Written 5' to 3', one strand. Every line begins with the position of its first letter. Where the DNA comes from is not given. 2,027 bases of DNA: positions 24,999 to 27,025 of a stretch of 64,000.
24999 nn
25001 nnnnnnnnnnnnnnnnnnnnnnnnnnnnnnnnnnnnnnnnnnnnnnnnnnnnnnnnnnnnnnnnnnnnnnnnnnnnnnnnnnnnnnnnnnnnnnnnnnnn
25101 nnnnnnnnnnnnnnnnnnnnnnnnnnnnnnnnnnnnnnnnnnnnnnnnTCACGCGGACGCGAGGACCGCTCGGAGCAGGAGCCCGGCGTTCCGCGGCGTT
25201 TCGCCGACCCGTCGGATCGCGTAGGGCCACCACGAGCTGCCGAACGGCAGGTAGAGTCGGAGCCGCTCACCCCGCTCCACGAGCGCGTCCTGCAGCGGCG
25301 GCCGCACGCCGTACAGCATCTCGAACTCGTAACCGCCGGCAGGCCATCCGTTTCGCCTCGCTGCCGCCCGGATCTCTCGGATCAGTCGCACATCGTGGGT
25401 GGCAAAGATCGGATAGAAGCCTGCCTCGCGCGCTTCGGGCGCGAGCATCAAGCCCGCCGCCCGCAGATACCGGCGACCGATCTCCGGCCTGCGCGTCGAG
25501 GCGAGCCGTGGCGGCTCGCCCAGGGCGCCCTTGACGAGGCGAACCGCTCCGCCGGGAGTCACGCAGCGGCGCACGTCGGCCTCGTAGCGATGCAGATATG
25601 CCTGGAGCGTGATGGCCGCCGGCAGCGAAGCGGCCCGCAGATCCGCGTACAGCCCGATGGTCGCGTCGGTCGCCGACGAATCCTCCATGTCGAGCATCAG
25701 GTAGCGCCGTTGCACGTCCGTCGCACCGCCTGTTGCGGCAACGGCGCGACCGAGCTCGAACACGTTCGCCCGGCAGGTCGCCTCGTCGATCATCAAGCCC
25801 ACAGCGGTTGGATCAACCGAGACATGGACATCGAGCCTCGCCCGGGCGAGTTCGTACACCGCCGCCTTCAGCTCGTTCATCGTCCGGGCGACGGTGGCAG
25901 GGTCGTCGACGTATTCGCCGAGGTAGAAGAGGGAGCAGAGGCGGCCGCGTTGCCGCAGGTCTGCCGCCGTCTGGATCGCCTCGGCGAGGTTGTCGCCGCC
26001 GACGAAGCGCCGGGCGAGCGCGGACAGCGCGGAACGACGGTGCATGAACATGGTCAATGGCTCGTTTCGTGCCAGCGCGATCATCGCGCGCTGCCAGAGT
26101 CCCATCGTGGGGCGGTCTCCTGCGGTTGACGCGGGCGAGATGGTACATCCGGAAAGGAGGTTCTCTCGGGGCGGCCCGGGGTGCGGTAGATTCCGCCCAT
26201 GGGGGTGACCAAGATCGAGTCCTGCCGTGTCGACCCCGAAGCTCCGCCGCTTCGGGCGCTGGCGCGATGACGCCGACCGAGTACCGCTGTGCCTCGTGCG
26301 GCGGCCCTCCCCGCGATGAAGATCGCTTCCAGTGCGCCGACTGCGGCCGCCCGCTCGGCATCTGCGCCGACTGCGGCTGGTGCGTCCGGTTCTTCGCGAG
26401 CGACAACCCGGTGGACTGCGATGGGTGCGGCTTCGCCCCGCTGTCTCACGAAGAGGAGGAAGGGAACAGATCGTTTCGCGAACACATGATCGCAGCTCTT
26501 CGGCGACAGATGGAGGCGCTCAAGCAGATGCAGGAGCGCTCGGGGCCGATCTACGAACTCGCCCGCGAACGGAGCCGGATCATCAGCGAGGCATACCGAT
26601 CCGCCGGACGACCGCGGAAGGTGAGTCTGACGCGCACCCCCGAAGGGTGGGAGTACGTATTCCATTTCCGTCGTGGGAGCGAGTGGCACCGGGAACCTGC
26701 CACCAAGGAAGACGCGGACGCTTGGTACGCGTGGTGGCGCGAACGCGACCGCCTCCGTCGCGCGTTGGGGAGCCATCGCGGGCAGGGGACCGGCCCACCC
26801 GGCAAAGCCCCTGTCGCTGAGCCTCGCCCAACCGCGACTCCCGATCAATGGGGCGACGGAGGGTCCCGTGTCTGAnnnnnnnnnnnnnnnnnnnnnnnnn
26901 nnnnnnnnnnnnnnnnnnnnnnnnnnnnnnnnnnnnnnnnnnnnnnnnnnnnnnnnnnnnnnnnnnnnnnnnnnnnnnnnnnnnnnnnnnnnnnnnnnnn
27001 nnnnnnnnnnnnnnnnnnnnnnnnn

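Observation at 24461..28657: Roughly 4.1 kb islet at tRNA-Pro flanked by a 46-nt pseudo-tRNA direct repeat, with no recombinase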

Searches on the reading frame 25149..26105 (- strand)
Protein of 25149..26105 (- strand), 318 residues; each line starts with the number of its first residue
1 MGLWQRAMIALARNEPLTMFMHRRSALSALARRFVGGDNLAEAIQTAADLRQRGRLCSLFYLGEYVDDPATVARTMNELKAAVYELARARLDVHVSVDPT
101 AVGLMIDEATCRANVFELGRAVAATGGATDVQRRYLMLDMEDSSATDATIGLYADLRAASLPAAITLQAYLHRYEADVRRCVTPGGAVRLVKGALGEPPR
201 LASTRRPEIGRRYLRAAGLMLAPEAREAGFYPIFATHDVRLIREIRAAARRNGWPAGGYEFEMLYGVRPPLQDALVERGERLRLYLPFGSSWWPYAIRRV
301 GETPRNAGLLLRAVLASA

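Call 10: search_protein_families(library=pfam, proteins=[window:25149-26105:-], max_evalue=0.01)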
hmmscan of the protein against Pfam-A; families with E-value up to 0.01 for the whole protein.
window:25149-26105:- (318 aa): 1 family
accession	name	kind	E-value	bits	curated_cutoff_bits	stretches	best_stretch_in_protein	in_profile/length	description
PF01619.24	Pro_dh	-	1.6e-23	84.1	27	1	43-306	1-272/278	Proline dehydrogenase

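Call 11: search_protein_families(library=ncbifam, proteins=[window:25149-26105:-], max_evalue=0.01)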
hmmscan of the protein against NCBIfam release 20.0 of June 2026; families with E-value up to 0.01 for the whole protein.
window:25149-26105:- (318 aa): 3 families
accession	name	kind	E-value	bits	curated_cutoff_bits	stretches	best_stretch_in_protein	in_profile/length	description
NF045947.1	ProDh_Thermus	equivalog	2.3e-49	168.2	500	1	8-315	11-305/307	proline dehydrogenase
NF008869.0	PRK11904.1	equivalog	1.8e-11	42.7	747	2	210-306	384-476/1042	bifunctional proline dehydrogenase/L-glutamate gamma-semialdehyde dehydrogenase PutA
NF008772.0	PRK11809.1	equivalog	2.6e-05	22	1750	1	228-306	478-563/1318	trifunctional transcriptional regulator/proline dehydrogenase/L-glutamate gamma-semialdehyde dehydrogenase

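Call 14: find_encoding_contigs(protein=window:25149-26105:-, flank=10000, max_places=10)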
Protein window:25149-26105:- (318 aa): 2 contigs read that carry it; 1 place shown.
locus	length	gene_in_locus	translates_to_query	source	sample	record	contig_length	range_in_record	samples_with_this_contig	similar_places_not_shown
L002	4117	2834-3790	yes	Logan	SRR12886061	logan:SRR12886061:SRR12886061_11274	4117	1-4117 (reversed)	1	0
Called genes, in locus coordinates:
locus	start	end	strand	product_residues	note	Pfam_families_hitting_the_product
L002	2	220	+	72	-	?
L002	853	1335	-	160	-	-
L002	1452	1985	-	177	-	-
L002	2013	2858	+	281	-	-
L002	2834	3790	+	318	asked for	PF01619:Pro_dh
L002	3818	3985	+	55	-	-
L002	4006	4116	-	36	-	?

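Call 49: find_homologous_proteins(query=window:25149-26105:-, max_evalue=1e-20)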
Query window:25149-26105:- (318 aa): 1048 proteins with E <= 1e-20 among 8000 candidates; the best 120 are listed.
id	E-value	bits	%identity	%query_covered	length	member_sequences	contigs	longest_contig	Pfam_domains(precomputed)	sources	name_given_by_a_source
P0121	1.1e-203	693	100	100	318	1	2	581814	PF01619.25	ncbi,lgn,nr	ncbi:MAG: proline dehydrogenase family protein [Chloroflexi bacterium]|nr:proline dehydrogenase fami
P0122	5.5e-125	435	65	100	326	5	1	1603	PF01619.25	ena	-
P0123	1.3e-122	427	64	99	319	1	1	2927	PF01619.25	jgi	jgi:proline dehydrogenase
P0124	8.6e-122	424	63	100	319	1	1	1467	PF01619.25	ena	-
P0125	1.1e-121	424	67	100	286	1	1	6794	PF01619.25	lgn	-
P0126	5.3e-120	418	63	97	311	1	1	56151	PF01619.25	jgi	jgi:proline dehydrogenase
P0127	2.1e-119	416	62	99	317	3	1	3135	PF01619.25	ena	-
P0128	9.1e-119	414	63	100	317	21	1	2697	PF01619.25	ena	-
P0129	6.3e-118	412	61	100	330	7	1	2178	PF01619.25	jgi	-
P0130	3.4e-117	409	63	99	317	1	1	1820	PF01619.25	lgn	-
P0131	2.5e-116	406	63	97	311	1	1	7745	PF01619.25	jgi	jgi:proline dehydrogenase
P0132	4.3e-115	402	61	99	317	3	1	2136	PF01619.25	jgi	jgi:proline dehydrogenase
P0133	8.9e-114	398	61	99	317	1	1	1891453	PF01619.25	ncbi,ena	-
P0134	1.6e-113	397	62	97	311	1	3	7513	PF01619.25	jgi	jgi:proline dehydrogenase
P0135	2.1e-108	380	59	97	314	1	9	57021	PF01619.25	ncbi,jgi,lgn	-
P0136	3.9e-107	376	57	99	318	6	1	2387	PF01619.25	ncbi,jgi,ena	-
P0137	2.6e-106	373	55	100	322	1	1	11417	PF01619.25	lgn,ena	-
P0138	6.5e-106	372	58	99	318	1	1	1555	PF01619.25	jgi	jgi:proline dehydrogenase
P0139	2.1e-105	371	56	99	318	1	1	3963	PF01619.25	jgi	jgi:proline dehydrogenase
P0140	3.3e-105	370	57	100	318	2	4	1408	PF01619.25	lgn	-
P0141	5.4e-105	369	58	99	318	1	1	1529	PF01619.25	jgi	jgi:proline dehydrogenase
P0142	1.9e-104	367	57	97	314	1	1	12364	PF01619.25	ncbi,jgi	-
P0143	2.7e-104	367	55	99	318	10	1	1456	PF01619.25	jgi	jgi:proline dehydrogenase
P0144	2.1e-103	364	57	99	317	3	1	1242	PF01619.25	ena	-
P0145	2.8e-103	364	58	99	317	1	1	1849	PF01619.25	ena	-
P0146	3.0e-103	363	58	99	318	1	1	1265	PF01619.25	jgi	jgi:proline dehydrogenase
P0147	7.9e-103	362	54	99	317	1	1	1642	PF01619.25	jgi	jgi:proline dehydrogenase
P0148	9.2e-103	362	55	100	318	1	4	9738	PF01619.25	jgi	jgi:proline dehydrogenase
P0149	1.3e-102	361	55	100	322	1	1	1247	PF01619.25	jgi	jgi:proline dehydrogenase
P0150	1.3e-102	361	55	99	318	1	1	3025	PF01619.25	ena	-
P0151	2.3e-102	361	57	99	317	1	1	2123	PF01619.25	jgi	jgi:proline dehydrogenase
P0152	2.4e-102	360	54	100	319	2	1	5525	PF01619.25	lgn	-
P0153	2.7e-102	360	57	99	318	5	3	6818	PF01619.25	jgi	jgi:proline dehydrogenase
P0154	3.7e-102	360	53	100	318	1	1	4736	PF01619.25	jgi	jgi:proline dehydrogenase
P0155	1.4e-101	358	53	99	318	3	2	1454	PF01619.25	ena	-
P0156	1.4e-101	358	55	99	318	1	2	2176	PF01619.25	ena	-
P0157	2.0e-101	357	53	100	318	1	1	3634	PF01619.25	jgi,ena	-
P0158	3.2e-101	357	57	99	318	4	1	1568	PF01619.25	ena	-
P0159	5.3e-101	356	53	100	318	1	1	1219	PF01619.25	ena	-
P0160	9.6e-101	355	54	99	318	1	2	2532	PF01619.25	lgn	-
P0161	1.1e-100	355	54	99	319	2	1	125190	PF01619.25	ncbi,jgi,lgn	-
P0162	1.1e-100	355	54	100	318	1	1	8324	PF01619.25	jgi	jgi:proline dehydrogenase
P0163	1.4e-100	355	54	99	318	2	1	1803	PF01619.25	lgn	-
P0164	1.9e-100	354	55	100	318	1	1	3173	PF01619.25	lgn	-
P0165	2.9e-100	354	56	99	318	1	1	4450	PF01619.25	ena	-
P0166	5.4e-100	353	55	100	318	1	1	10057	PF01619.25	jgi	-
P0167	6.6e-100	352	53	100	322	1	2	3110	PF01619.25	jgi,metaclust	metaclust:\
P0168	6.7e-100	352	52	99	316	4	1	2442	PF01619.25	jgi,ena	-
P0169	7.0e-100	352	55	99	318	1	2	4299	PF01619.25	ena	-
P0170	1.3e-99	351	55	99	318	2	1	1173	PF01619.25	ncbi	-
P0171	1.9e-99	351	53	100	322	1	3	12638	PF01619.25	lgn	-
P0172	3.0e-99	350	53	99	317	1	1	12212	PF01619.25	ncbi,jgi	jgi:proline dehydrogenase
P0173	7.0e-99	349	53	100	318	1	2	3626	PF01619.25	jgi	jgi:proline dehydrogenase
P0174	7.6e-99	349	52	99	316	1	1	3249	PF01619.25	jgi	jgi:proline dehydrogenase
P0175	8.9e-99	349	53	99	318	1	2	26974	PF01619.25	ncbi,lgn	-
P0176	1.3e-98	348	54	100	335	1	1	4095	PF01619.25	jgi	jgi:proline dehydrogenase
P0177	1.5e-98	348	56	94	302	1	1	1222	PF01619.25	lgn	-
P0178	1.8e-98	348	53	99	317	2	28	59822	PF01619.25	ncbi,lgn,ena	-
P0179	2.6e-98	347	53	99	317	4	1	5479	PF01619.25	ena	-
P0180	3.5e-98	347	52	100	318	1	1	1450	PF01619.25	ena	-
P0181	7.4e-98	346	53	99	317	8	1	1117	PF01619.25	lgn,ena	-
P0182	8.3e-98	346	54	97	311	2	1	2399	PF01619.25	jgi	jgi:proline dehydrogenase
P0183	8.5e-98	346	52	99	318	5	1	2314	PF01619.25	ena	-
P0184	1.0e-97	345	52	99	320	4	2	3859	PF01619.25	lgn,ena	-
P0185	1.1e-97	345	51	97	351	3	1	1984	PF01619.25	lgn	-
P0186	1.3e-97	345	51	99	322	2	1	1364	PF01619.25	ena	-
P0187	1.6e-97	345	55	95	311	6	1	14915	PF01619.25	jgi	jgi:proline dehydrogenase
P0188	1.9e-97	344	53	100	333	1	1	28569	PF01619.25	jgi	-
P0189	2.5e-97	344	53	100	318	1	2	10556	PF01619.25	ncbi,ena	-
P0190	3.6e-97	343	52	99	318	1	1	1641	PF01619.25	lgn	-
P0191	5.8e-97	343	51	100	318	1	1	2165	PF01619.25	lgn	-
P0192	5.9e-97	343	52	100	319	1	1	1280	PF01619.25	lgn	-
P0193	8.7e-97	342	51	99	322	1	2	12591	PF01619.25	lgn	-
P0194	9.0e-97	342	52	99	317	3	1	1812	PF01619.25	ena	-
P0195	1.2e-96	342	50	99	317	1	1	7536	PF01619.25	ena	-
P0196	1.3e-96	342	52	100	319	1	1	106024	PF01619.25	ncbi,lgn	-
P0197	1.6e-96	341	50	99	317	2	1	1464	PF01619.25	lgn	-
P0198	1.8e-96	341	52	99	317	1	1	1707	PF01619.25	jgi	-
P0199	3.1e-96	340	51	100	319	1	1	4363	PF01619.25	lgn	-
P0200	8.2e-96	339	53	97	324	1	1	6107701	PF01619.25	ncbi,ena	-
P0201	1.5e-95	338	49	99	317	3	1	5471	PF01619.25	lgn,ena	-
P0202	2.0e-95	338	54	96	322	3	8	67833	PF01619.25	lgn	-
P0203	2.9e-95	337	50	100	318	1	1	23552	PF01619.25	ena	-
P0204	3.0e-95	337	52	99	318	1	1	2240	PF01619.25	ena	-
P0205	4.9e-95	336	56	96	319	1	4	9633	PF01619.25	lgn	-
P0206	5.2e-95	336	51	100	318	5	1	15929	PF01619.25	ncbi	-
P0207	7.2e-95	336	55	96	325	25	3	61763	PF01619.25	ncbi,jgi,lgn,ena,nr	ncbi:MAG: proline dehydrogenase [Actinobacteria bacterium HGW-Actinobacteria-5]|jgi:proline dehydrog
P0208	1.4e-94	335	50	98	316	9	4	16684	PF01619.25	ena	-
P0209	1.6e-94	335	52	98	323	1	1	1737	PF01619.25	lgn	-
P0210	2.8e-94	334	52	97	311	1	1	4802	PF01619.25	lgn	-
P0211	1.0e-93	332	52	99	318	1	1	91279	PF01619.25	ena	-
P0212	3.2e-93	330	50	100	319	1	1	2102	PF01619.25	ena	-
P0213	3.2e-93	330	50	99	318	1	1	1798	PF01619.25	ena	-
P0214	4.8e-93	330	55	99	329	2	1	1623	PF01619.25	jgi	-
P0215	5.6e-93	330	54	98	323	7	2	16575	PF01619.25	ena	-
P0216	8.1e-93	329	50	100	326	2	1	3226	PF01619.25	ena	-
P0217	9.7e-93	329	50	97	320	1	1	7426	PF01619.25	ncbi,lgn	-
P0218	1.0e-92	329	49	99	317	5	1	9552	PF01619.25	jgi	jgi:proline dehydrogenase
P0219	1.7e-92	328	51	96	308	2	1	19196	PF01619.25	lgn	-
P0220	2.6e-92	327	54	99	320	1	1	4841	PF01619.25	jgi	jgi:proline dehydrogenase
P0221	3.4e-92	327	49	97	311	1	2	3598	PF01619.25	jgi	jgi:proline dehydrogenase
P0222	3.7e-92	327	55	99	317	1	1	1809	PF01619.25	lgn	-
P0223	6.5e-92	326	55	99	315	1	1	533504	PF01619.25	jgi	jgi:proline dehydrogenase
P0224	7.9e-92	326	75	63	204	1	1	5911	PF01619.25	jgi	jgi:proline dehydrogenase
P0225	8.9e-92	326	54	96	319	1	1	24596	PF01619.25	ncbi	-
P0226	1.1e-91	325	54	99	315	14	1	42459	PF01619.25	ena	-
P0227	1.4e-91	325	57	97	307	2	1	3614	PF01619.25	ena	-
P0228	1.6e-91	325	53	99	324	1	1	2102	PF01619.25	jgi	jgi:proline dehydrogenase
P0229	2.1e-91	325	54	96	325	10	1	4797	PF01619.25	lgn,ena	-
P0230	2.4e-91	324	54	100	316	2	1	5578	PF01619.25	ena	-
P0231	3.4e-91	324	55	98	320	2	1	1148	PF01619.25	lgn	-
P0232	3.4e-91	324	54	99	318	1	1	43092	PF01619.25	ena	-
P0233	4.4e-91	323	53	97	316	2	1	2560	PF01619.25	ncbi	-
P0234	6.0e-91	323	53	100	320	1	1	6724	PF01619.25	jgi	jgi:proline dehydrogenase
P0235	9.7e-91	322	52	100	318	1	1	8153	PF01619.25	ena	-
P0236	9.8e-91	322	54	99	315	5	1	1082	PF01619.25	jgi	-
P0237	1.1e-90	322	48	99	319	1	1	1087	PF01619.25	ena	-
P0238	1.6e-90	322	53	99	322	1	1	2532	PF01619.25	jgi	jgi:proline dehydrogenase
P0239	2.3e-90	321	54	100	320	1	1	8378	PF01619.25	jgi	jgi:proline dehydrogenase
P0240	3.2e-90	321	52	96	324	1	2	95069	PF01619.25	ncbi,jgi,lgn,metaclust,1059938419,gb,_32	metaclust:\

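Call 50: find_encoding_contigs(protein=P0133, flank=8000, max_places=2)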
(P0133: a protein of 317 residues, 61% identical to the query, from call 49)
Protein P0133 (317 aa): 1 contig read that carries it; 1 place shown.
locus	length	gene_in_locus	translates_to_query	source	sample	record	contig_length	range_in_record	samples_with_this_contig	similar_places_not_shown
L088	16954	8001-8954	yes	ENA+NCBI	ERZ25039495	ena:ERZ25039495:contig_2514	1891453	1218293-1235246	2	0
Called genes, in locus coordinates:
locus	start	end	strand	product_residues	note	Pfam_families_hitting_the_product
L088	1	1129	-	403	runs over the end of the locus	PF02550:AcetylCoA_hydro, PF13336:AcetylCoA_hyd_C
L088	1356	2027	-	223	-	PF00072:Response_reg, PF08281:Sigma70_r4_2, PF00196:GerE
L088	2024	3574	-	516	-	PF13492:GAF_3 (faint), PF01590:GAF, PF13185:GAF_2, PF07730:HisKA_3, PF02518:HATPase_c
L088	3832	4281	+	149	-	PF00582:Usp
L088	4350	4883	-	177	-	PF01144:CoA_trans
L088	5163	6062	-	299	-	PF01144:CoA_trans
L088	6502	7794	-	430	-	PF00202:Aminotran_3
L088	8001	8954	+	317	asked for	PF01619:Pro_dh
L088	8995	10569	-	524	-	PF00171:Aldedh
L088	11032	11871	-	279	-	PF00702:Hydrolase, PF13344:Hydrolase_6, PF13419:HAD_2 (faint), PF13242:Hydrolase_like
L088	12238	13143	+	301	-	PF01012:ETF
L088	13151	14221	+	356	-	PF01012:ETF, PF00766:ETF_alpha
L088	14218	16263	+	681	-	PF02771:Acyl-CoA_dh_N, PF02770:Acyl-CoA_dh_M, PF00441:Acyl-CoA_dh_1, PF08028:Acyl-CoA_dh_2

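Call 51: find_encoding_contigs(protein=P0126, flank=8000, max_places=2)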
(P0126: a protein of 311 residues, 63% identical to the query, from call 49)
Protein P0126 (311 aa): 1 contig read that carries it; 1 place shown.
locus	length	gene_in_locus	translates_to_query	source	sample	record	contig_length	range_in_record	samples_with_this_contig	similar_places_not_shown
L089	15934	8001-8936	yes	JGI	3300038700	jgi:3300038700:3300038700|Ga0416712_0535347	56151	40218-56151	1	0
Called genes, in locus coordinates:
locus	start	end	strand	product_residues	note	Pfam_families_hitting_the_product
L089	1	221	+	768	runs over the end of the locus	PF03176:MMPL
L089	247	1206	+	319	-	PF08240:ADH_N, PF00107:ADH_zinc_N, PF13602:ADH_zinc_N_2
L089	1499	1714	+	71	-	-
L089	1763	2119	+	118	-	PF00903:Glyoxalase (faint)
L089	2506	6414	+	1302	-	PF10101:DUF2339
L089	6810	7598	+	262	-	PF13472:Lipase_GDSL_2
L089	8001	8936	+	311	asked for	PF01619:Pro_dh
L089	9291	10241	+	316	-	PF02899:Phage_int_SAM_1 (weak), PF13495:Phage_int_SAM_4, PF00589:Phage_integrase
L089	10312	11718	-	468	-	PF04326:SLFN_AlbA_2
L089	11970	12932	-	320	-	-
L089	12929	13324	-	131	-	-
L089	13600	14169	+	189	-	-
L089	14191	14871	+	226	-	-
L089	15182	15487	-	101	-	-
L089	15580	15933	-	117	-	PF13338:AbiEi_4 (faint)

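Call 54: find_encoding_contigs(protein=P0224, flank=8000, max_places=2)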
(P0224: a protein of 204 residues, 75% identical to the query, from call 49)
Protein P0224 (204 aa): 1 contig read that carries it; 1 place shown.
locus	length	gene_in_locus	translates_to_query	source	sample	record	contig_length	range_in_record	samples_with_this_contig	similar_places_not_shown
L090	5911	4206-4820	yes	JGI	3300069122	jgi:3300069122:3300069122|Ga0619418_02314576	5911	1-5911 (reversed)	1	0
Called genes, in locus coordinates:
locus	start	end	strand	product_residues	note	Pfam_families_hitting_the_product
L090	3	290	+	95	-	?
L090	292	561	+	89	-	PF13459:Fer4_15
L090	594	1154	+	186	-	PF04138:GtrA_DPMS_TM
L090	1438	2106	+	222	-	PF00072:Response_reg, PF00486:Trans_reg_C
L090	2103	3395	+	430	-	PF00512:HisKA, PF02518:HATPase_c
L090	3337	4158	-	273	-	-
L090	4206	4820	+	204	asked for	PF01619:Pro_dh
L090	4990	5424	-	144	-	PF01243:PNPOx_N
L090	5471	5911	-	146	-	?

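Call 55: find_encoding_contigs(protein=P0125, flank=8000, max_places=2)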
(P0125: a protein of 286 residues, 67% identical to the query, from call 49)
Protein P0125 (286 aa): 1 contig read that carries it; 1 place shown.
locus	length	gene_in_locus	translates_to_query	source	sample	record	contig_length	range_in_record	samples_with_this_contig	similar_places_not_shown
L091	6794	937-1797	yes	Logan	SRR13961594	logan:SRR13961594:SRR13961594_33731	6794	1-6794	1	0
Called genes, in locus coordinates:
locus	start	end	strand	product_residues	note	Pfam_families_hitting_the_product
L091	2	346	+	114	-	?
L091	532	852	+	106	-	-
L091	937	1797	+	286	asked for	PF01619:Pro_dh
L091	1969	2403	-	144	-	PF01243:PNPOx_N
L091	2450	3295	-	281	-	-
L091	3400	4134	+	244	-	-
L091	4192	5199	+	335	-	PF00089:Trypsin, PF13365:Trypsin_2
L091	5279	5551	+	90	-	-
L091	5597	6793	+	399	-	?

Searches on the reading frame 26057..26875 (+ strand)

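Call 10: search_protein_families(library=pfam, proteins=[window:26057-26875:+], max_evalue=0.01)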
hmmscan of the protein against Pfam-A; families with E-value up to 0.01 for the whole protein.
window:26057-26875:+ (272 aa): 0 families

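Call 11: search_protein_families(library=ncbifam, proteins=[window:26057-26875:+], max_evalue=0.01)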
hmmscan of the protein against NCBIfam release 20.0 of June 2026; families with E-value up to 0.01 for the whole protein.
window:26057-26875:+ (272 aa): 0 families

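Call 53: search_protein_families(library=phrogs, proteins=[window:26057-26875:+], max_evalue=0.1)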
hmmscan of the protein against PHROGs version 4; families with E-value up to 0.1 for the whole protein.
window:26057-26875:+ (272 aa): 1 family
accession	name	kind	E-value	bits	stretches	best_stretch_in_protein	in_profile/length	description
phrog_15203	-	unknown function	0.0025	18.2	1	187-203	18-34/37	-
